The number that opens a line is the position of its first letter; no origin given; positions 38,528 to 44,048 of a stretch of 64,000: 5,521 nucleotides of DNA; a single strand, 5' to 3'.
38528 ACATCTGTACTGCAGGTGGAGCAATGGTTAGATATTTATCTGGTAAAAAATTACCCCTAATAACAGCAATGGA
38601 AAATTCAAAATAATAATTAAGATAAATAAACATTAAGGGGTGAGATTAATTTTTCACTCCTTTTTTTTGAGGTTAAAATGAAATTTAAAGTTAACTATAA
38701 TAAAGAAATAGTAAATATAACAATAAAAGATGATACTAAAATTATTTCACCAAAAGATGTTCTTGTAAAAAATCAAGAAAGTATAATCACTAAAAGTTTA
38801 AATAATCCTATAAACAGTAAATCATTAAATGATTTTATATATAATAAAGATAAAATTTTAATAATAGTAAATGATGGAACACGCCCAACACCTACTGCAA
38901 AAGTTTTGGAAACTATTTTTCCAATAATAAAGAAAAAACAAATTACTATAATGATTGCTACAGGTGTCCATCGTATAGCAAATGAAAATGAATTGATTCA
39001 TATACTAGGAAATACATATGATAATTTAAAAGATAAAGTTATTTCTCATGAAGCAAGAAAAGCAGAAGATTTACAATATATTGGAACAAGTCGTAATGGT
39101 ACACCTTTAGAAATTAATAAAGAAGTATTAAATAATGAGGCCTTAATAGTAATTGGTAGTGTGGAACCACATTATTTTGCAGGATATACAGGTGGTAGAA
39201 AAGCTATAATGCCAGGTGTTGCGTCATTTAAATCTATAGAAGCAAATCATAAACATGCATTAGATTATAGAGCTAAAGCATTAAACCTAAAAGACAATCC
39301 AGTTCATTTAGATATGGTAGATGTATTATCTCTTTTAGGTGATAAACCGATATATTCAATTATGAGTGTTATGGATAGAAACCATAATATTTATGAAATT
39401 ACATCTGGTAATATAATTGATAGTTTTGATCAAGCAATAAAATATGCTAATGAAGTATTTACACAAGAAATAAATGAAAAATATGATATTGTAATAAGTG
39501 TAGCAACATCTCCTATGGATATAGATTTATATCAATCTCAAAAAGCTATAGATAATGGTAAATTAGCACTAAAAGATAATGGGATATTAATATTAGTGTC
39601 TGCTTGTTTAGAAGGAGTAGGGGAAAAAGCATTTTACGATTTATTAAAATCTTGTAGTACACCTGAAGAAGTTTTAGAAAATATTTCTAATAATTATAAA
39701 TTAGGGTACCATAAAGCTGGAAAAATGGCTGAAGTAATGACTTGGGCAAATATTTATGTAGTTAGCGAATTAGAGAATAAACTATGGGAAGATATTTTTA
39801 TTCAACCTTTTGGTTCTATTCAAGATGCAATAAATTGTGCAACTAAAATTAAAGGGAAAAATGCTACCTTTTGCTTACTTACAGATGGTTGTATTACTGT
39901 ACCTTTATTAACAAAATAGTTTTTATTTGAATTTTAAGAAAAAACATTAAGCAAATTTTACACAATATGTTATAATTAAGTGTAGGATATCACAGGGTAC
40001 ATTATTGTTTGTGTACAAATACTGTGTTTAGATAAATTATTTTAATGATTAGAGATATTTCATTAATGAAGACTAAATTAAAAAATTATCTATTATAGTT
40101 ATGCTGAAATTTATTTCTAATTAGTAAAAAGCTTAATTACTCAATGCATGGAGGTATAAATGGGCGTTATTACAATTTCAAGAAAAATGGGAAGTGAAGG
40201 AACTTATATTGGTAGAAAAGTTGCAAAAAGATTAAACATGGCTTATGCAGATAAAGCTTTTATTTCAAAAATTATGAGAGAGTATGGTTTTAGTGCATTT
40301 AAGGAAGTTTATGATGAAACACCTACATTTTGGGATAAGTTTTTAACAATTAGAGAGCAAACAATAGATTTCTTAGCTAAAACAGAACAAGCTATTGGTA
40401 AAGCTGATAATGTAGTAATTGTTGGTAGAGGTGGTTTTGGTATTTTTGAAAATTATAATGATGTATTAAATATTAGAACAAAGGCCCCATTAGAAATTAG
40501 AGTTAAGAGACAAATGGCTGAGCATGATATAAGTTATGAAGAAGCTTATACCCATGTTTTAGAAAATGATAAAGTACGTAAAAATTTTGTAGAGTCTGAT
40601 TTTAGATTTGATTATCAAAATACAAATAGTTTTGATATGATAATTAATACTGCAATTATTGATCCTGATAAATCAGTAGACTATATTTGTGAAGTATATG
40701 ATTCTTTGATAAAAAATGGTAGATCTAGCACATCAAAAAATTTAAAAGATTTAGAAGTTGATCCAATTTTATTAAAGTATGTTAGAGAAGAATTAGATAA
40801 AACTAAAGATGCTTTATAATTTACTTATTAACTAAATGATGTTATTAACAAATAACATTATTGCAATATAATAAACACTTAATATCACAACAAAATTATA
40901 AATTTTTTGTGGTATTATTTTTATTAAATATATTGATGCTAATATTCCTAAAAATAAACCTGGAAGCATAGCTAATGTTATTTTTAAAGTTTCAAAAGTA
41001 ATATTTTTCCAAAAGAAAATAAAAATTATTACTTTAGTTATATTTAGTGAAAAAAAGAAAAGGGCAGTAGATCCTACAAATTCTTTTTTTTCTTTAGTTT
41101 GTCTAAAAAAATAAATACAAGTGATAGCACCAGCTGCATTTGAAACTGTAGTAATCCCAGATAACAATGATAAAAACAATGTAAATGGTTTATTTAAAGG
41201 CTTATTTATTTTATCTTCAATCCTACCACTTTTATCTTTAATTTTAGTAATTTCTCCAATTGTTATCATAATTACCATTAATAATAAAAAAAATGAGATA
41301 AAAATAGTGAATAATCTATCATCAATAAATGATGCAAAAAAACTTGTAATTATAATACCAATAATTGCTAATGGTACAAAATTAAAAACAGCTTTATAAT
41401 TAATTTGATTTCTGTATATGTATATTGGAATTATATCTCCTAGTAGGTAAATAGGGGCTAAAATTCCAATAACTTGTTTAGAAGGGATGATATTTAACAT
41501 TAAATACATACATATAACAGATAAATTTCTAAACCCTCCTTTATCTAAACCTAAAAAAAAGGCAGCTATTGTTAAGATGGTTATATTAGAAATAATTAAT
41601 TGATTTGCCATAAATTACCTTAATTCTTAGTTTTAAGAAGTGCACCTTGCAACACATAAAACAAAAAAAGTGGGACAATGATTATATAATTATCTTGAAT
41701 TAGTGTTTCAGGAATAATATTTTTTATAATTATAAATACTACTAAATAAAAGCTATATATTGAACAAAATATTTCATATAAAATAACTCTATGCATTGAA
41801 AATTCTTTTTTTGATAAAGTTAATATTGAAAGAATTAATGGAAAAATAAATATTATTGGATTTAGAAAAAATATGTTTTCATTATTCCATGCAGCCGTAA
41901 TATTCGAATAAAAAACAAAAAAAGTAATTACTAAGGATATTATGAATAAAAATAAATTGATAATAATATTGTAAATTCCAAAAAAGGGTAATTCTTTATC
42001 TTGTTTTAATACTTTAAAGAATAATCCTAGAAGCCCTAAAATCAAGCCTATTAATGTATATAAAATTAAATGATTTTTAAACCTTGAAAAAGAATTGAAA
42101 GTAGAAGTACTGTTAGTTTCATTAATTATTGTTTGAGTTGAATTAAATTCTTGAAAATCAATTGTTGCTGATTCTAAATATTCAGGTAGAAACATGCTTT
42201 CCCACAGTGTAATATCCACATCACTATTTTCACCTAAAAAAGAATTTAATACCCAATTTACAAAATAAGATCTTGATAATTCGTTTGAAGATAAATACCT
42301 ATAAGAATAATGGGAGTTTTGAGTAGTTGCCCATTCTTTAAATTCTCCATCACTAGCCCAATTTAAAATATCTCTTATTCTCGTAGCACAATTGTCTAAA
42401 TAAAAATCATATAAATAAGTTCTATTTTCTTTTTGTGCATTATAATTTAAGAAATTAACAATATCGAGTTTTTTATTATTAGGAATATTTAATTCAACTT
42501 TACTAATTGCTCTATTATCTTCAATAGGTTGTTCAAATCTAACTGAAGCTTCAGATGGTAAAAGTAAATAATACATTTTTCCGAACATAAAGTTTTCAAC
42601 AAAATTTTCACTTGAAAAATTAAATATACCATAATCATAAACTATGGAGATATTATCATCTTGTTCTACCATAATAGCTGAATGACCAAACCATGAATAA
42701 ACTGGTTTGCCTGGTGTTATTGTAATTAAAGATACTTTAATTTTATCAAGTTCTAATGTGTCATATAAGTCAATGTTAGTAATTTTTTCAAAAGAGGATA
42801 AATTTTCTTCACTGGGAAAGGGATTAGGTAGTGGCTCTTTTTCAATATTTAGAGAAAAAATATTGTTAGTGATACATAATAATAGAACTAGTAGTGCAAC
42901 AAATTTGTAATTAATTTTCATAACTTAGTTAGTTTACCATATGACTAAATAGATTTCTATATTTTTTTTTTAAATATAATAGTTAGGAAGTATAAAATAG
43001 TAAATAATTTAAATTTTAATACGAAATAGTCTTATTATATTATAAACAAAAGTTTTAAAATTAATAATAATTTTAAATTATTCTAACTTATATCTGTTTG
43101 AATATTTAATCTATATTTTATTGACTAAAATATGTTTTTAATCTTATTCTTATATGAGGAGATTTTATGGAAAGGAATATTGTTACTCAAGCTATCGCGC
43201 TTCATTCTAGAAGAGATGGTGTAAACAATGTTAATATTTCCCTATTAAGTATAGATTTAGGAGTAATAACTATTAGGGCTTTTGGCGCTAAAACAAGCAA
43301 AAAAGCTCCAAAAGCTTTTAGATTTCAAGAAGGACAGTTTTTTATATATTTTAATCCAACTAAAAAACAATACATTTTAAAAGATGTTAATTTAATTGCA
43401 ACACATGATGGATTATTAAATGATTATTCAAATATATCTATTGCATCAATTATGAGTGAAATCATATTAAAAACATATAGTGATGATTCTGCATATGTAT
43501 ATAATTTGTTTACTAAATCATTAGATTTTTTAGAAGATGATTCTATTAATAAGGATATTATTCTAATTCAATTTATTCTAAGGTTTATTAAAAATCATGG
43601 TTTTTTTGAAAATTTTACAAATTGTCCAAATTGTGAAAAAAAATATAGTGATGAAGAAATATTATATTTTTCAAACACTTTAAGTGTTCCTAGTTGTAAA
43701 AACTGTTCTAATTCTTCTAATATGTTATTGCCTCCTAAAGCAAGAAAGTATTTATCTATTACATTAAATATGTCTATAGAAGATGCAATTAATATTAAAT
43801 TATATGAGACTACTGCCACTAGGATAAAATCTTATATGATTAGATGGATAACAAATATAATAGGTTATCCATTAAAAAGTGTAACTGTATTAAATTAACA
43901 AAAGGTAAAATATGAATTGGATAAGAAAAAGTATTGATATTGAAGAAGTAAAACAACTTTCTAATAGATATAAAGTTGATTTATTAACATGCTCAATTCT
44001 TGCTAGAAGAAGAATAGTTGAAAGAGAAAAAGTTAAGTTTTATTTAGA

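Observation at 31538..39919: iol operon that stops at IolB and continues into an archaeal-type GAPDH, an archaeal-type PGK and a LarA homologue instead of IolC/IolJ/IolA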

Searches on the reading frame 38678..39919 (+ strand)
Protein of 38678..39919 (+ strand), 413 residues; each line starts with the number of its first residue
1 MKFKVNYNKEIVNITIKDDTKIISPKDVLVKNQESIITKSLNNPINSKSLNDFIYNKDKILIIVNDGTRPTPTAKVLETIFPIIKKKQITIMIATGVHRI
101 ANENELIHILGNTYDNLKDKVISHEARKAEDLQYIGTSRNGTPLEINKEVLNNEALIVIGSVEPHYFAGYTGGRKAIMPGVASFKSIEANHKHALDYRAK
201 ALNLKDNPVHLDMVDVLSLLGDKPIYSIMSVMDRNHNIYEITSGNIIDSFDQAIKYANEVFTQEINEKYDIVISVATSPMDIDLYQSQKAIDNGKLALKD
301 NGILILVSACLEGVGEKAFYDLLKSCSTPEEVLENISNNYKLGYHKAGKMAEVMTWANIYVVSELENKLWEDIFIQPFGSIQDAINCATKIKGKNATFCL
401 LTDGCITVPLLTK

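Call 3: search_protein_families(library=ncbifam, proteins=[window:38678-39919:+])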
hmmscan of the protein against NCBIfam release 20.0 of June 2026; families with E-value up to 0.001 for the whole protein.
window:38678-39919:+ (413 aa): 6 families
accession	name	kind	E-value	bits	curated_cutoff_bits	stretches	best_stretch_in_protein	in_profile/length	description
NF052593.1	NPN_racem_MAR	equivalog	5.8e-117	390.8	500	1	4-410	2-414/415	nickel-dependent malate racemase, LarAH6 family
NF033504.2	Ni_dep_LarA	equivalog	1.2e-88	297.6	460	1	3-409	2-420/422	nickel-dependent lactate racemase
NF052595.1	NPN_LarAH5_MAR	equivalog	3.7e-87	293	462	1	4-407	2-411/415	nickel-dependent malate racemase, LarAH5 family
NF052525.1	NPN_LarAH10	equivalog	7.8e-81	271.9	540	1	2-410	2-426/426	NPN-dependent 2-hydroxyacid racemase, LarAH10 family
NF052594.1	NPN_18_hexonate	equivalog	4e-16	58.7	500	1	38-339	7-327/411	nickel-dependent putative hexonate epimerase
NF052592.1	LarAH_14_15_16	equivalog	4.3e-16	58.4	740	1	8-202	17-221/520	NPN-dependent hydroxyacid isomerase, LarAH14/15/16 family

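Call 4: search_protein_families(library=pfam, proteins=[window:38678-39919:+])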
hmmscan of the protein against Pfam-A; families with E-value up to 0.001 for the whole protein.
window:38678-39919:+ (413 aa): 2 families
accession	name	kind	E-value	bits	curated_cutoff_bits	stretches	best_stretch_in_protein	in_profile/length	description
PF09861.14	Lar_N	-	1.2e-55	188.3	23.3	1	7-196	1-198/204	Lactate racemase N-terminal domain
PF21113.2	LarA_C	-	1.5e-18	67.6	25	1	268-405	5-148/152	Lactate racemase C-terminal domain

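Call 47: search_solved_structures(query=window:38678-39919:+, show_alignments=3, max_evalue=1e-10)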
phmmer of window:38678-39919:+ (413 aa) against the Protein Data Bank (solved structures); distinct sequences matched with E-value up to 1e-10: 9.
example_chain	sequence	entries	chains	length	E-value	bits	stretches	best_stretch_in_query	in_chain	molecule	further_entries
6d6z_A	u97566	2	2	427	2.6e-62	214.3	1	4-390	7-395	Malate racemase Mar2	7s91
2yjg_A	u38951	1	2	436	3.4e-52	181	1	32-406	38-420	LACTATE RACEMASE APOPROTEIN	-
6c1w_A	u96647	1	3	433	4.1e-39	137.9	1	32-405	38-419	Lactate racemase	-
5huq_A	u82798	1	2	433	4.2e-39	137.9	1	32-405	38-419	Lactate racemization operon protein LarA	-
8ezf_B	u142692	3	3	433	5.9e-39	137.4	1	32-405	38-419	Lactate racemase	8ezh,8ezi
9eid_A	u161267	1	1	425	1.5e-37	132.8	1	5-410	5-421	A broad-substrate spectrum lactate racemase A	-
9eia_A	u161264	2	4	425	1.7e-37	132.6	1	5-410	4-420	A broad-substrate spectrum lactate racemase A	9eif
9q2u_A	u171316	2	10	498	6.2e-17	64.9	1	28-273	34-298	Lactate racemase A | LarA-like nickel-pincer nucleotide cofactor-utilizing enzyme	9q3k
9q3j_A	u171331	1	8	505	1.2e-12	50.8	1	31-273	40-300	DUF2088 domain-containing protein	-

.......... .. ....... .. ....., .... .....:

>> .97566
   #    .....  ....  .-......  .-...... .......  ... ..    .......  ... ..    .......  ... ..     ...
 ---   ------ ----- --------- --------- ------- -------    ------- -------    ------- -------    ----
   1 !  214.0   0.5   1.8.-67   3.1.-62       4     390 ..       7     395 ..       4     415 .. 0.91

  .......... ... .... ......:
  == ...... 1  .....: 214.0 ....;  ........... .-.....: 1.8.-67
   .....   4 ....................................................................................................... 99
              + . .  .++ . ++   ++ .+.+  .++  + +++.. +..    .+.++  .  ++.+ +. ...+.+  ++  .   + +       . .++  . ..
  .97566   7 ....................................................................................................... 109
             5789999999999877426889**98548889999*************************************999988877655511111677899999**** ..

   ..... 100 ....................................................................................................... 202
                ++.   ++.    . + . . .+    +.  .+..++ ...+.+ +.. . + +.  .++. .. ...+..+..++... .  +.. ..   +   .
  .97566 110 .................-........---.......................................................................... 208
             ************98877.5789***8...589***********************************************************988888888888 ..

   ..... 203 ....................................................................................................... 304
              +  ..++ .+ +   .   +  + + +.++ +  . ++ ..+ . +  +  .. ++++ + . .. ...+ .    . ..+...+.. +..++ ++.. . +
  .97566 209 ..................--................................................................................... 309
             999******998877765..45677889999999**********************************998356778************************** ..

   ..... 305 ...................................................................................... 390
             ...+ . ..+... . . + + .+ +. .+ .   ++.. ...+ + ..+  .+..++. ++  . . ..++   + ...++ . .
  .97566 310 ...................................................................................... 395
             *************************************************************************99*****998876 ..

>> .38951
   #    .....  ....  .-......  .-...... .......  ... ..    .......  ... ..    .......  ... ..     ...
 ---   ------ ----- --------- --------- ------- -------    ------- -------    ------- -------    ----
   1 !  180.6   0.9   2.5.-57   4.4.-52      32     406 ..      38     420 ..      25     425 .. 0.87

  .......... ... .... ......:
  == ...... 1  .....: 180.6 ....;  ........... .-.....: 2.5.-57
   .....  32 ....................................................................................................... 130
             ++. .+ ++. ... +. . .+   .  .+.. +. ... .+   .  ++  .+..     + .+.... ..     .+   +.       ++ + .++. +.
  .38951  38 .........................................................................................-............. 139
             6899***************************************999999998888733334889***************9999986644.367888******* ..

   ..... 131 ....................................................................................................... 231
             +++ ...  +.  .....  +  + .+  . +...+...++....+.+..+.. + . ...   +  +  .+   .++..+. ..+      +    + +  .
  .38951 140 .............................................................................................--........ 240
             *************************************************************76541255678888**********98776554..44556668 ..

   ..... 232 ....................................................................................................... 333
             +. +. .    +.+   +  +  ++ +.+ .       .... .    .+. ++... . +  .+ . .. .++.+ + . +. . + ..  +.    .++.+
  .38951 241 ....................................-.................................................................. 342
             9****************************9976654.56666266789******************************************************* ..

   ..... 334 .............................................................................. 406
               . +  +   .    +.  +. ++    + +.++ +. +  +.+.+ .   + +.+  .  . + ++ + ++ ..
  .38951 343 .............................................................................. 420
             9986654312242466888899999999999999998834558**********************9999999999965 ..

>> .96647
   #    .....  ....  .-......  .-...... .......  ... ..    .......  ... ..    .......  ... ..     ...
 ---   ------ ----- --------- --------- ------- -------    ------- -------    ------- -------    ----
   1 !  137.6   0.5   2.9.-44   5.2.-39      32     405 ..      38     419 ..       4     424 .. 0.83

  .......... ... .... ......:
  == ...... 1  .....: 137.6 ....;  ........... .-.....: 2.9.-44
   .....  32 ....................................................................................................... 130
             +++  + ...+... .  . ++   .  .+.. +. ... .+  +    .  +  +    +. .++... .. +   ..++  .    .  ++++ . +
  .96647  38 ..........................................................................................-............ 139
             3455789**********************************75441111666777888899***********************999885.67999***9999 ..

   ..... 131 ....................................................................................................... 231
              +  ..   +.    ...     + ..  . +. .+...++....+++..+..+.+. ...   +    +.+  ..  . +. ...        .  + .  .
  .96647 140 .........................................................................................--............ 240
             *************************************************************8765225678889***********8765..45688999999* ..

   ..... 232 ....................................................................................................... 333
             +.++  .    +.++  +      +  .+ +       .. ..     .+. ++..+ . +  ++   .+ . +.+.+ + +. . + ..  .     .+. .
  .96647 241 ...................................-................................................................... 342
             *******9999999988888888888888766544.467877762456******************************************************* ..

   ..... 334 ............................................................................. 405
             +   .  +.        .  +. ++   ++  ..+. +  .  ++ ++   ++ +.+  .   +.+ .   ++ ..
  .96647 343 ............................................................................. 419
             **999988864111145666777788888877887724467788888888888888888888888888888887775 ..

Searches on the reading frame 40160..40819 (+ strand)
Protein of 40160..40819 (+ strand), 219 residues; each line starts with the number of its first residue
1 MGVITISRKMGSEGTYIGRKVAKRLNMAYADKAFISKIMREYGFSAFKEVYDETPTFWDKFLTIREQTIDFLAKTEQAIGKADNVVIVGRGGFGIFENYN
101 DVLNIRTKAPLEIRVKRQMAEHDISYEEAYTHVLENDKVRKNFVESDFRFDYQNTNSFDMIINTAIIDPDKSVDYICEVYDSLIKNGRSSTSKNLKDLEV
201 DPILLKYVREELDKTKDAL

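Call 3: search_protein_families(library=ncbifam, proteins=[window:40160-40819:+])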
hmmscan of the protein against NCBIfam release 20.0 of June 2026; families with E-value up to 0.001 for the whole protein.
window:40160-40819:+ (219 aa): 1 family
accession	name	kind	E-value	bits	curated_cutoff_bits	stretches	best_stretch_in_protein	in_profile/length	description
TIGR02173.1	cyt_kin_arch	equivalog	4.3e-12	46.4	102.1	1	3-176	2-164/169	(d)CMP kinase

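Call 4: search_protein_families(library=pfam, proteins=[window:40160-40819:+])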
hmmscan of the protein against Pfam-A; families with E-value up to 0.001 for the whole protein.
window:40160-40819:+ (219 aa): 1 family
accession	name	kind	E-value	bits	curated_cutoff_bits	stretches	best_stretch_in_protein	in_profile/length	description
PF13189.12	Cytidylate_kin2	-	3.7e-33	115.6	28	1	3-165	1-175/176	Cytidylate kinase-like family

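Call 64: search_solved_structures(query=window:40160-40819:+, max_evalue=0.01, show_alignments=1)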
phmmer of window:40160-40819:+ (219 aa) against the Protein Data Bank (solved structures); distinct sequences matched with E-value up to 0.01: 2.
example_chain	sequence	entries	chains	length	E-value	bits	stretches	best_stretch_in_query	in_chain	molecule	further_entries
3fdi_A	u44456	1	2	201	8.6e-06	29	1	3-182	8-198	uncharacterized protein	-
3hdt_A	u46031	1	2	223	0.00018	24.6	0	55-175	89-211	putative kinase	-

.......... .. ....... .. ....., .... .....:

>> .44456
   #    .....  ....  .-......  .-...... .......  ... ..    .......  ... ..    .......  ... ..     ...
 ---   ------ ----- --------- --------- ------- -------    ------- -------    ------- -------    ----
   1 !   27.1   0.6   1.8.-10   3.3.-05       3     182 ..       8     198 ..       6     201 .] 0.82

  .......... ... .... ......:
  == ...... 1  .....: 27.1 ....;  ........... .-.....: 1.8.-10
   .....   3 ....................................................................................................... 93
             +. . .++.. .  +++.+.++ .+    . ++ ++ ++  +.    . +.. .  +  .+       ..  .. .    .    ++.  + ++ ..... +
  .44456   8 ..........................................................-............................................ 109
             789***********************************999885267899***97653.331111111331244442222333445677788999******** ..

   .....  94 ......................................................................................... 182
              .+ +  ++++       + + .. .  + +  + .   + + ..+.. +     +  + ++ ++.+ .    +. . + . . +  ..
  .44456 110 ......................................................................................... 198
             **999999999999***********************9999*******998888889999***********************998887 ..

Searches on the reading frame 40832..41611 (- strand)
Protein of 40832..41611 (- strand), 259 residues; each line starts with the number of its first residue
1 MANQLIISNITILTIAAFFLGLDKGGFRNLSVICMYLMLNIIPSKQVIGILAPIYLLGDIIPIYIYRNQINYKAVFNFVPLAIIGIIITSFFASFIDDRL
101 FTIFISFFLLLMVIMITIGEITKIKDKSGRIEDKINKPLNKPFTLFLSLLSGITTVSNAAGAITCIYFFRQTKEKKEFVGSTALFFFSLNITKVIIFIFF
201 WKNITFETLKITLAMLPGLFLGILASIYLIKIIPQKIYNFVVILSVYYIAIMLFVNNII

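Call 7: search_protein_families(library=ncbifam, proteins=[window:40832-41611:-], max_evalue=0.00001)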
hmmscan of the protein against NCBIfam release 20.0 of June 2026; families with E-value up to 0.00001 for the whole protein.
window:40832-41611:- (259 aa): 0 families

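Call 33: search_protein_families(library=ncbifam, proteins=[window:40832-41611:-], max_evalue=0.00001)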
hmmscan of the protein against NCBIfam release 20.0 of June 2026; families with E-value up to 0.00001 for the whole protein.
window:40832-41611:- (259 aa): 0 families

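Call 68: search_protein_families(library=pfam, proteins=[window:40832-41611:-], max_evalue=0.0001)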
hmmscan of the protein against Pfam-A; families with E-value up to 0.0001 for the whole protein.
window:40832-41611:- (259 aa): 1 family
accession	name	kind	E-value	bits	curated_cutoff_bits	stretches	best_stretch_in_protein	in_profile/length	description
PF01925.25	TauE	-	3.6e-22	79.6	32.6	1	33-252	22-236/237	Sulfite exporter TauE/SafE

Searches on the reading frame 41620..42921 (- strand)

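Call 7: search_protein_families(library=ncbifam, proteins=[window:41620-42921:-], max_evalue=0.00001)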
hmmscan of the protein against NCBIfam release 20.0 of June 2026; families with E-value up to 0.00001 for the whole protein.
window:41620-42921:- (433 aa): 1 family
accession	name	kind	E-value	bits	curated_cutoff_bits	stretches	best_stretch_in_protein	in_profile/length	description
NF051878.1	lpactltferLnb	equivalog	7.5e-39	133.7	550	1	54-420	22-378/394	lipoprotein N-acyltransferase Lnb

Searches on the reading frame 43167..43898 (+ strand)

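Call 33: search_protein_families(library=ncbifam, proteins=[window:43167-43898:+], max_evalue=0.00001)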
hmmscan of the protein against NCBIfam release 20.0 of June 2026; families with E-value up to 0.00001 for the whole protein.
window:43167-43898:+ (243 aa): 1 family
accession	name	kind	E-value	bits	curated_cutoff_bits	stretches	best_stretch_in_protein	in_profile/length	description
TIGR00613.1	reco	equivalog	3.5e-23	82.3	48.7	1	7-243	3-237/239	DNA repair protein RecO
